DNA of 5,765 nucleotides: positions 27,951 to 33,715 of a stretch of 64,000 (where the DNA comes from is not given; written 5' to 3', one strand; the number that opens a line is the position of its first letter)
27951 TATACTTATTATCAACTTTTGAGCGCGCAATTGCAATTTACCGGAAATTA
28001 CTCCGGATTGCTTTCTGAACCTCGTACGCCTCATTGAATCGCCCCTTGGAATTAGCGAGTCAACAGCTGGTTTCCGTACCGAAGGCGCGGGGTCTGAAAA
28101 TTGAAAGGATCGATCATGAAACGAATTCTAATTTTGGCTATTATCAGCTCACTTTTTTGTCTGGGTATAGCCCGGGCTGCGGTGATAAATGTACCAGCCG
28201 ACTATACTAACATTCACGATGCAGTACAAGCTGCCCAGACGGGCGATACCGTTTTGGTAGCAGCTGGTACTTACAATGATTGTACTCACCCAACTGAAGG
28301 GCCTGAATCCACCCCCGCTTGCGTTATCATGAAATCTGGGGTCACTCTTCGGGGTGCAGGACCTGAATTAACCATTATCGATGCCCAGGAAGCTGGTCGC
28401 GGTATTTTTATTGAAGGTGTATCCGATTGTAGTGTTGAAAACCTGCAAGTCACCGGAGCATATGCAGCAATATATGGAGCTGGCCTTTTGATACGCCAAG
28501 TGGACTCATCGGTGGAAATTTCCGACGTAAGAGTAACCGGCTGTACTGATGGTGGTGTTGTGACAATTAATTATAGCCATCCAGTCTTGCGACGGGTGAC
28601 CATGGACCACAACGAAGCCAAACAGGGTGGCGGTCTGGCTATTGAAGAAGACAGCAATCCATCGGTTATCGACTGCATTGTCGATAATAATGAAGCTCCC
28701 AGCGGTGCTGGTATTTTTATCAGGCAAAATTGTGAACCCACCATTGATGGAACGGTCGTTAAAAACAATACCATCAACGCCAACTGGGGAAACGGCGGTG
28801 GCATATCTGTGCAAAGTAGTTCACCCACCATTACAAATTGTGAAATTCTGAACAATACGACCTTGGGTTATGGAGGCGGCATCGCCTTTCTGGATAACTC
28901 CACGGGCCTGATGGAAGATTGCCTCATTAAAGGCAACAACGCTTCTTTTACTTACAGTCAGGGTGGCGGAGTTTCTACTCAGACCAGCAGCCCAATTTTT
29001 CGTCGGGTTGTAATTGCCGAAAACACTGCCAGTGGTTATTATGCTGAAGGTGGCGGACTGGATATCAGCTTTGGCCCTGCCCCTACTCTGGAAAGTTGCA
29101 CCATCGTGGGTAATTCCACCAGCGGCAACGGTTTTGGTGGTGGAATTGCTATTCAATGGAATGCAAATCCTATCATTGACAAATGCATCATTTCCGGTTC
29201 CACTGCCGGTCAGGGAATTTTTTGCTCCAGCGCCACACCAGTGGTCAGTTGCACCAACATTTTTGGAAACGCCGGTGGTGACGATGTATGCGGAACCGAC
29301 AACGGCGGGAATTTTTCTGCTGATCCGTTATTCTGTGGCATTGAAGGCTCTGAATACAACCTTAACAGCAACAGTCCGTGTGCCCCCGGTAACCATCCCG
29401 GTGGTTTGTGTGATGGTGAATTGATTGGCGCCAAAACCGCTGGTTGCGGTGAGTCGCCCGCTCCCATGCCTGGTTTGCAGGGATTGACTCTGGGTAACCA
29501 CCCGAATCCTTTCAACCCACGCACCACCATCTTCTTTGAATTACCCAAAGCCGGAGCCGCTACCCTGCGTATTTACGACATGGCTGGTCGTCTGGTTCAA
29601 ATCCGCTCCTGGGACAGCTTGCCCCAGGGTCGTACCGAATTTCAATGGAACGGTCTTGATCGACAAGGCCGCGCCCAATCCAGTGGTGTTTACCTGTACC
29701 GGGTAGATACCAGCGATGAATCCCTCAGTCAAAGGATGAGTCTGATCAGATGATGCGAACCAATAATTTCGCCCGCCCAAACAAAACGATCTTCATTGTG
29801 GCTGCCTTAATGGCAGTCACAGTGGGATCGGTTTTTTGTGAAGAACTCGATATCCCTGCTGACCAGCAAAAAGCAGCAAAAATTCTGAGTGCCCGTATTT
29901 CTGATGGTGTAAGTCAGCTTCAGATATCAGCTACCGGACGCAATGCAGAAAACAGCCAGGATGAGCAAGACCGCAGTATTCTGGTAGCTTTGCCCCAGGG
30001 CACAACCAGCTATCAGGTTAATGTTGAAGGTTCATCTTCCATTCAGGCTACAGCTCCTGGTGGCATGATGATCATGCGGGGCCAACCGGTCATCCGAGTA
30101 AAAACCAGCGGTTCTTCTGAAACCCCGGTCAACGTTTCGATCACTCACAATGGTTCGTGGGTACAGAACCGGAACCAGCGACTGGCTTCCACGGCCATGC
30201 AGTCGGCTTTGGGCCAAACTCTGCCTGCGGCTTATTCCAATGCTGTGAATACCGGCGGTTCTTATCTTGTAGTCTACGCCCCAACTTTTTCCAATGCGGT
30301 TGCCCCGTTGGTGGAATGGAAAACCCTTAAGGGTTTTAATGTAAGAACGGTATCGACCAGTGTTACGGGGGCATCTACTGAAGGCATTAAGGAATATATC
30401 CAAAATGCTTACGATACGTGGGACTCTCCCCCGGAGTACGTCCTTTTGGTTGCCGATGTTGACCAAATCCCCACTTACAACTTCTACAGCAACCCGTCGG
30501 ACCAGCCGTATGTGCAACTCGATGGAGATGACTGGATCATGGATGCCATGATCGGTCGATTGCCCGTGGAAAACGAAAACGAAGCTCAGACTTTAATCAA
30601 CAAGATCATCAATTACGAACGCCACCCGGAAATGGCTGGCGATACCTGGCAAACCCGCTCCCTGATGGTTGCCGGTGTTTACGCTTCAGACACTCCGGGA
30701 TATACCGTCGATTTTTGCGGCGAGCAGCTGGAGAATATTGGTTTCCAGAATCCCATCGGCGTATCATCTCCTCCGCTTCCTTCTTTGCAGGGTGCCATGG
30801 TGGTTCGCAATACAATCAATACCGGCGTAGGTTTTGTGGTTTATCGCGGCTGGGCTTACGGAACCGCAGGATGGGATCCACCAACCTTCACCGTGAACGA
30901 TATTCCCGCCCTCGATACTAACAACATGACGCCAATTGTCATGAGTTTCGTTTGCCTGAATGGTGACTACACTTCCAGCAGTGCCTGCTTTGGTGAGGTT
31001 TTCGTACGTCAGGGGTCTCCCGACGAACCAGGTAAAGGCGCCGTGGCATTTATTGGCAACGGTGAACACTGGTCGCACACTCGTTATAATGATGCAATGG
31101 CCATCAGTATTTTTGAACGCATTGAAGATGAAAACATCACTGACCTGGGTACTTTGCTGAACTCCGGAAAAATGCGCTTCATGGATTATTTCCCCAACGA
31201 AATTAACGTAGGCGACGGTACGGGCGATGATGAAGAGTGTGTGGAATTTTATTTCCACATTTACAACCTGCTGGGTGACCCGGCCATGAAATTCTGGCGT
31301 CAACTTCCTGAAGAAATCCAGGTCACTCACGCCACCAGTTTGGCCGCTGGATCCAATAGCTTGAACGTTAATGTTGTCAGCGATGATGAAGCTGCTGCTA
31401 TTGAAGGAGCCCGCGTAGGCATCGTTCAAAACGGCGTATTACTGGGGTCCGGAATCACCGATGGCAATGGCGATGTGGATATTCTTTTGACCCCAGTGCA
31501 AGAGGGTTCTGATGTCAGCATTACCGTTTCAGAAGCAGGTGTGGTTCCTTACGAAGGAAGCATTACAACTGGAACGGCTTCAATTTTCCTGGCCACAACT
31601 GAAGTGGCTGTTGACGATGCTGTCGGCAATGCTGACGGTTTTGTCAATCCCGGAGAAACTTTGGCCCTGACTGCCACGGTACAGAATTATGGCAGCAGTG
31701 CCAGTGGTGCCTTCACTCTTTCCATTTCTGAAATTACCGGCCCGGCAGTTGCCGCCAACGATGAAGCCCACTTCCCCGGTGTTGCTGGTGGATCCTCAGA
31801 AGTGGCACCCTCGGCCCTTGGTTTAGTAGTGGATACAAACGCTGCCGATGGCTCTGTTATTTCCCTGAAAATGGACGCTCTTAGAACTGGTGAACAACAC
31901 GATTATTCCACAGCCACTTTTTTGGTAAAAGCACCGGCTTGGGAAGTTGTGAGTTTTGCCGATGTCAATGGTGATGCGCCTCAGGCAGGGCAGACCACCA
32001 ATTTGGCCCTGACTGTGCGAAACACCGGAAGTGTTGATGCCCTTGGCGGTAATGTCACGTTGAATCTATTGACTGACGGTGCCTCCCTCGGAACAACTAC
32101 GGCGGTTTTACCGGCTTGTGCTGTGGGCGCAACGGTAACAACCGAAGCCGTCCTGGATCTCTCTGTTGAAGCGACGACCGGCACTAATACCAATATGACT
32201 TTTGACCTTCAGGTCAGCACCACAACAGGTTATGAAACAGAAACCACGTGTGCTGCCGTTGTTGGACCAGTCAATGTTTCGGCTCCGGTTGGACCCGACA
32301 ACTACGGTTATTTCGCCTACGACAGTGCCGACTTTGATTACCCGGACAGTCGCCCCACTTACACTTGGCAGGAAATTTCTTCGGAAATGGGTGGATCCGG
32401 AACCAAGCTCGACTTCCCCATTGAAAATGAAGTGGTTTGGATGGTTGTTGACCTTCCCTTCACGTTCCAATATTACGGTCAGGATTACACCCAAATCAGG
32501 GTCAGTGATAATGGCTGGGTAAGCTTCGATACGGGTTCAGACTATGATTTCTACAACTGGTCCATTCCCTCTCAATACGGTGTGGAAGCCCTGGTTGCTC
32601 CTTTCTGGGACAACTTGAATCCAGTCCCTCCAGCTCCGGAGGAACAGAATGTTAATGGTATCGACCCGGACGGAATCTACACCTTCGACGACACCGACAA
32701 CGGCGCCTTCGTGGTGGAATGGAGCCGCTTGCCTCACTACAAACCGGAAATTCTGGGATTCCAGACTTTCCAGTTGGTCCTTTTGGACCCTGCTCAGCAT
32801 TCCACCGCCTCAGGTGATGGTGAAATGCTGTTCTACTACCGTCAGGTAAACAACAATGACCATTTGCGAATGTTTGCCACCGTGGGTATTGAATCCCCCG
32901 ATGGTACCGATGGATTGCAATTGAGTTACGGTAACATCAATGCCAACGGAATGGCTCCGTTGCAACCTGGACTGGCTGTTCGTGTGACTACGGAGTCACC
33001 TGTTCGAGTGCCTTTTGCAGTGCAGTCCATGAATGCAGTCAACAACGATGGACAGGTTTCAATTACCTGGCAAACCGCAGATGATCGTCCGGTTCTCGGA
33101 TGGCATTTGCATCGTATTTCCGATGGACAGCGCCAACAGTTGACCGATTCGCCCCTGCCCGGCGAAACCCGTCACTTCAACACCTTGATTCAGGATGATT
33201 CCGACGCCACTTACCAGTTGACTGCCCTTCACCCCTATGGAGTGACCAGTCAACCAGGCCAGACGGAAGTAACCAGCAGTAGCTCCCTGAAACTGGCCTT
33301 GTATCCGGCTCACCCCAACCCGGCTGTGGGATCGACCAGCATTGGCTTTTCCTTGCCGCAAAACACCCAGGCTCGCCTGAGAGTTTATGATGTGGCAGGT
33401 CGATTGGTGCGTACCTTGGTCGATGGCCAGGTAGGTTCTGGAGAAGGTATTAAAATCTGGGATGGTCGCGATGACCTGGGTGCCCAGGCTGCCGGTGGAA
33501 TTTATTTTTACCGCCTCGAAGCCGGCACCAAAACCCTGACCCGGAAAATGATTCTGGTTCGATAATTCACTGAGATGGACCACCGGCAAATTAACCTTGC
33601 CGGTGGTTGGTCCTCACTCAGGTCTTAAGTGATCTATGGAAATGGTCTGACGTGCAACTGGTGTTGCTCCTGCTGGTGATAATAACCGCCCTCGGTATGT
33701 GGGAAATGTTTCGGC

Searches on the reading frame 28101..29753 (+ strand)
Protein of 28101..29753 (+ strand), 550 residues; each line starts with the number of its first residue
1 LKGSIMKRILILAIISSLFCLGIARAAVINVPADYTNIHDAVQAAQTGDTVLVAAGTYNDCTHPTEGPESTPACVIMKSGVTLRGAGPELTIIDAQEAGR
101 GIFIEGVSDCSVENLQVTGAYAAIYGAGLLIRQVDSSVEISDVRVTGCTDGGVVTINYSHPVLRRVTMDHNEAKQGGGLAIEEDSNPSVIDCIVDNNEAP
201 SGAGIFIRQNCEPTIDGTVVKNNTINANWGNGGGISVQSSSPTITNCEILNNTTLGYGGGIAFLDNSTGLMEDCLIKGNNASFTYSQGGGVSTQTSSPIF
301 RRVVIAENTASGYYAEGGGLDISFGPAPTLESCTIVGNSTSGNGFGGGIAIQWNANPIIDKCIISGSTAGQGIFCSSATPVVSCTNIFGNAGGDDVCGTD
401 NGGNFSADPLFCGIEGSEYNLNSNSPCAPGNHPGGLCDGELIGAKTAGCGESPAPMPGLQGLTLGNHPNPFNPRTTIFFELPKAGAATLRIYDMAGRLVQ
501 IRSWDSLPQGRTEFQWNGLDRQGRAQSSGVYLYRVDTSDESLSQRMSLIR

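Call 15: search_protein_families(library=pfam, proteins=[window:28101-29753:+], max_evalue=0.001)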
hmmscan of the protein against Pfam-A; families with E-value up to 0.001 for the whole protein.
window:28101-29753:+ (550 aa): 4 families
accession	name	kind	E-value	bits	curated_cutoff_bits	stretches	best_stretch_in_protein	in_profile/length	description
PF13229.12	Beta_helix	-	8.2e-27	94.2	25.9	3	98-232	22-141/158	Right handed beta helix region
PF05048.19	NosD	-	1.5e-09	38.1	23.6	1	98-269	15-161/212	Periplasmic copper-binding protein (NosD)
PF13860.13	FlgD_ig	-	5.4e-08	33.1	27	1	483-539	21-77/79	FlgD Ig-like domain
PF18962.6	Por_Secre_tail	-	0.00018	22.2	27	1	468-544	3-71/75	Secretion system C-terminal sorting domain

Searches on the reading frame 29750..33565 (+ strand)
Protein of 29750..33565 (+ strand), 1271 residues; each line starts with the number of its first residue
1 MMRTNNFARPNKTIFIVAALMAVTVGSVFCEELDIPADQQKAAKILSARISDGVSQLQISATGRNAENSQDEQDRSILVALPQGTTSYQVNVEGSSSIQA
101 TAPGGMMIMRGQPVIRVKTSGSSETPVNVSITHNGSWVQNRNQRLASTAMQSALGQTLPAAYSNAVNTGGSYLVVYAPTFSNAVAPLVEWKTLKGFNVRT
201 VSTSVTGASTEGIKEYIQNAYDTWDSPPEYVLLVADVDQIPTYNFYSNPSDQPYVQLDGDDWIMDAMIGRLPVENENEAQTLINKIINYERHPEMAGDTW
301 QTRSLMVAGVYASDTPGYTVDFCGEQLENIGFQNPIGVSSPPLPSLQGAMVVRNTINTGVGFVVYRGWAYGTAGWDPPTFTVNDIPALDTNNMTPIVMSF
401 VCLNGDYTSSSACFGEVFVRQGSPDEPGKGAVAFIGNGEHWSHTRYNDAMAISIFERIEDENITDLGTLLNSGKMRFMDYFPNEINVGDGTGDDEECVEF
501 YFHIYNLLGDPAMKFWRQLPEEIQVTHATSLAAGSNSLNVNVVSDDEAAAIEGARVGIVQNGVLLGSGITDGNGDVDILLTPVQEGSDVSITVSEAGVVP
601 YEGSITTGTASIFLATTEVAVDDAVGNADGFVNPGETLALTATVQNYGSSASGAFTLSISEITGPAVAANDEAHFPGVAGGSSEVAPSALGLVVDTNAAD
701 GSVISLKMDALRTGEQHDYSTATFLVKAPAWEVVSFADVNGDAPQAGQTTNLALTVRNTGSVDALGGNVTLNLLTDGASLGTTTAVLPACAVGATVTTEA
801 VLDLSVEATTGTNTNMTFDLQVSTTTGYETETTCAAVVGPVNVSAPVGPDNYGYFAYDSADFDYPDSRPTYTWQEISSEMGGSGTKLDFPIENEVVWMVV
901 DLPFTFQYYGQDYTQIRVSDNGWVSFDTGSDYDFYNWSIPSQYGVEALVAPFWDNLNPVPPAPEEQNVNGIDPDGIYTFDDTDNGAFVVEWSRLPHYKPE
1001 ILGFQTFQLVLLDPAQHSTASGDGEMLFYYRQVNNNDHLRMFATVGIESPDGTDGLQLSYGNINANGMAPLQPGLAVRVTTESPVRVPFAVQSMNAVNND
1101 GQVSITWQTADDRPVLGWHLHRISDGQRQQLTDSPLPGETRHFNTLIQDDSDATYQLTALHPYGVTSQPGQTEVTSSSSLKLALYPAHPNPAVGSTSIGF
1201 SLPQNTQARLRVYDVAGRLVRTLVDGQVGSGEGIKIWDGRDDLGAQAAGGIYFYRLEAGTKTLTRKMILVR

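Call 15: search_protein_families(library=pfam, proteins=[window:29750-33565:+], max_evalue=0.001)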
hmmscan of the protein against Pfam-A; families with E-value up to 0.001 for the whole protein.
window:29750-33565:+ (1271 aa): 5 families
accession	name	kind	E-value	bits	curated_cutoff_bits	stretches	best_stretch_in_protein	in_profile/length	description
PF01364.23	Peptidase_C25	-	8.9e-57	193.4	23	1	172-514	1-373/374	Peptidase family C25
PF13860.13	FlgD_ig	-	7.9e-07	29.4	27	1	1195-1259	9-76/79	FlgD Ig-like domain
PF18962.6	Por_Secre_tail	-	4.3e-05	24.2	27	1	1189-1268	3-74/75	Secretion system C-terminal sorting domain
PF03785.20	Peptidase_C25_C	-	5.9e-05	23.3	25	1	520-603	1-76/79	Peptidase family C25, C terminal ig-like domain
PF07705.17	CARDB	-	0.00029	21.5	22.7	0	740-802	11-69/101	CARDB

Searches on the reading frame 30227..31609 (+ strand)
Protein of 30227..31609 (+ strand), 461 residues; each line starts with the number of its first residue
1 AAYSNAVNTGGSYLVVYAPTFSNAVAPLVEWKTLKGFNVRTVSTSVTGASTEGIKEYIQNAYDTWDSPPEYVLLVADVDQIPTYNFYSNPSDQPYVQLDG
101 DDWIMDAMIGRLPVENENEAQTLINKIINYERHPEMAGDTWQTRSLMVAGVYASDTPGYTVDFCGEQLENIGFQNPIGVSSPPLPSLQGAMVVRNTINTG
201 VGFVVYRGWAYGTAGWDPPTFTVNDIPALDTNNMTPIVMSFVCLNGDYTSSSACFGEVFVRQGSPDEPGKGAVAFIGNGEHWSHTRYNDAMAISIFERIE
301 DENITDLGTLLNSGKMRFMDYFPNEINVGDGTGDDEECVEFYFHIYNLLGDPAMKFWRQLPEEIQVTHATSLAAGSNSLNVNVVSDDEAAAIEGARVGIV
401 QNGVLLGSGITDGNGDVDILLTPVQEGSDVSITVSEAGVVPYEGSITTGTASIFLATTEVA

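Call 52: search_solved_structures(query=window:30227-31609:+, max_evalue=0.01, show_alignments=3)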
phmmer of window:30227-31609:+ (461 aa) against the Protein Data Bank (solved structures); distinct sequences matched with E-value up to 0.01: 5.
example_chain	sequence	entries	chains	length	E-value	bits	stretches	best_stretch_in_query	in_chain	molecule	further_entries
1cvr_A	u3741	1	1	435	1e-25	93.7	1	10-411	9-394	GINGIPAIN R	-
4ief_B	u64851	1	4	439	1.6e-23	86.4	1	11-411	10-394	Gingipain R2 Mature Domain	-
4rbm_A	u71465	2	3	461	4.1e-19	71.9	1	6-447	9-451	Lys-gingipain W83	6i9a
4tkx_L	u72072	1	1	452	4.7e-19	71.7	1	6-441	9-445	Lys-gingipain W83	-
6za2_A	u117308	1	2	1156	1.3e-07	34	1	81-327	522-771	Por secretion system protein porU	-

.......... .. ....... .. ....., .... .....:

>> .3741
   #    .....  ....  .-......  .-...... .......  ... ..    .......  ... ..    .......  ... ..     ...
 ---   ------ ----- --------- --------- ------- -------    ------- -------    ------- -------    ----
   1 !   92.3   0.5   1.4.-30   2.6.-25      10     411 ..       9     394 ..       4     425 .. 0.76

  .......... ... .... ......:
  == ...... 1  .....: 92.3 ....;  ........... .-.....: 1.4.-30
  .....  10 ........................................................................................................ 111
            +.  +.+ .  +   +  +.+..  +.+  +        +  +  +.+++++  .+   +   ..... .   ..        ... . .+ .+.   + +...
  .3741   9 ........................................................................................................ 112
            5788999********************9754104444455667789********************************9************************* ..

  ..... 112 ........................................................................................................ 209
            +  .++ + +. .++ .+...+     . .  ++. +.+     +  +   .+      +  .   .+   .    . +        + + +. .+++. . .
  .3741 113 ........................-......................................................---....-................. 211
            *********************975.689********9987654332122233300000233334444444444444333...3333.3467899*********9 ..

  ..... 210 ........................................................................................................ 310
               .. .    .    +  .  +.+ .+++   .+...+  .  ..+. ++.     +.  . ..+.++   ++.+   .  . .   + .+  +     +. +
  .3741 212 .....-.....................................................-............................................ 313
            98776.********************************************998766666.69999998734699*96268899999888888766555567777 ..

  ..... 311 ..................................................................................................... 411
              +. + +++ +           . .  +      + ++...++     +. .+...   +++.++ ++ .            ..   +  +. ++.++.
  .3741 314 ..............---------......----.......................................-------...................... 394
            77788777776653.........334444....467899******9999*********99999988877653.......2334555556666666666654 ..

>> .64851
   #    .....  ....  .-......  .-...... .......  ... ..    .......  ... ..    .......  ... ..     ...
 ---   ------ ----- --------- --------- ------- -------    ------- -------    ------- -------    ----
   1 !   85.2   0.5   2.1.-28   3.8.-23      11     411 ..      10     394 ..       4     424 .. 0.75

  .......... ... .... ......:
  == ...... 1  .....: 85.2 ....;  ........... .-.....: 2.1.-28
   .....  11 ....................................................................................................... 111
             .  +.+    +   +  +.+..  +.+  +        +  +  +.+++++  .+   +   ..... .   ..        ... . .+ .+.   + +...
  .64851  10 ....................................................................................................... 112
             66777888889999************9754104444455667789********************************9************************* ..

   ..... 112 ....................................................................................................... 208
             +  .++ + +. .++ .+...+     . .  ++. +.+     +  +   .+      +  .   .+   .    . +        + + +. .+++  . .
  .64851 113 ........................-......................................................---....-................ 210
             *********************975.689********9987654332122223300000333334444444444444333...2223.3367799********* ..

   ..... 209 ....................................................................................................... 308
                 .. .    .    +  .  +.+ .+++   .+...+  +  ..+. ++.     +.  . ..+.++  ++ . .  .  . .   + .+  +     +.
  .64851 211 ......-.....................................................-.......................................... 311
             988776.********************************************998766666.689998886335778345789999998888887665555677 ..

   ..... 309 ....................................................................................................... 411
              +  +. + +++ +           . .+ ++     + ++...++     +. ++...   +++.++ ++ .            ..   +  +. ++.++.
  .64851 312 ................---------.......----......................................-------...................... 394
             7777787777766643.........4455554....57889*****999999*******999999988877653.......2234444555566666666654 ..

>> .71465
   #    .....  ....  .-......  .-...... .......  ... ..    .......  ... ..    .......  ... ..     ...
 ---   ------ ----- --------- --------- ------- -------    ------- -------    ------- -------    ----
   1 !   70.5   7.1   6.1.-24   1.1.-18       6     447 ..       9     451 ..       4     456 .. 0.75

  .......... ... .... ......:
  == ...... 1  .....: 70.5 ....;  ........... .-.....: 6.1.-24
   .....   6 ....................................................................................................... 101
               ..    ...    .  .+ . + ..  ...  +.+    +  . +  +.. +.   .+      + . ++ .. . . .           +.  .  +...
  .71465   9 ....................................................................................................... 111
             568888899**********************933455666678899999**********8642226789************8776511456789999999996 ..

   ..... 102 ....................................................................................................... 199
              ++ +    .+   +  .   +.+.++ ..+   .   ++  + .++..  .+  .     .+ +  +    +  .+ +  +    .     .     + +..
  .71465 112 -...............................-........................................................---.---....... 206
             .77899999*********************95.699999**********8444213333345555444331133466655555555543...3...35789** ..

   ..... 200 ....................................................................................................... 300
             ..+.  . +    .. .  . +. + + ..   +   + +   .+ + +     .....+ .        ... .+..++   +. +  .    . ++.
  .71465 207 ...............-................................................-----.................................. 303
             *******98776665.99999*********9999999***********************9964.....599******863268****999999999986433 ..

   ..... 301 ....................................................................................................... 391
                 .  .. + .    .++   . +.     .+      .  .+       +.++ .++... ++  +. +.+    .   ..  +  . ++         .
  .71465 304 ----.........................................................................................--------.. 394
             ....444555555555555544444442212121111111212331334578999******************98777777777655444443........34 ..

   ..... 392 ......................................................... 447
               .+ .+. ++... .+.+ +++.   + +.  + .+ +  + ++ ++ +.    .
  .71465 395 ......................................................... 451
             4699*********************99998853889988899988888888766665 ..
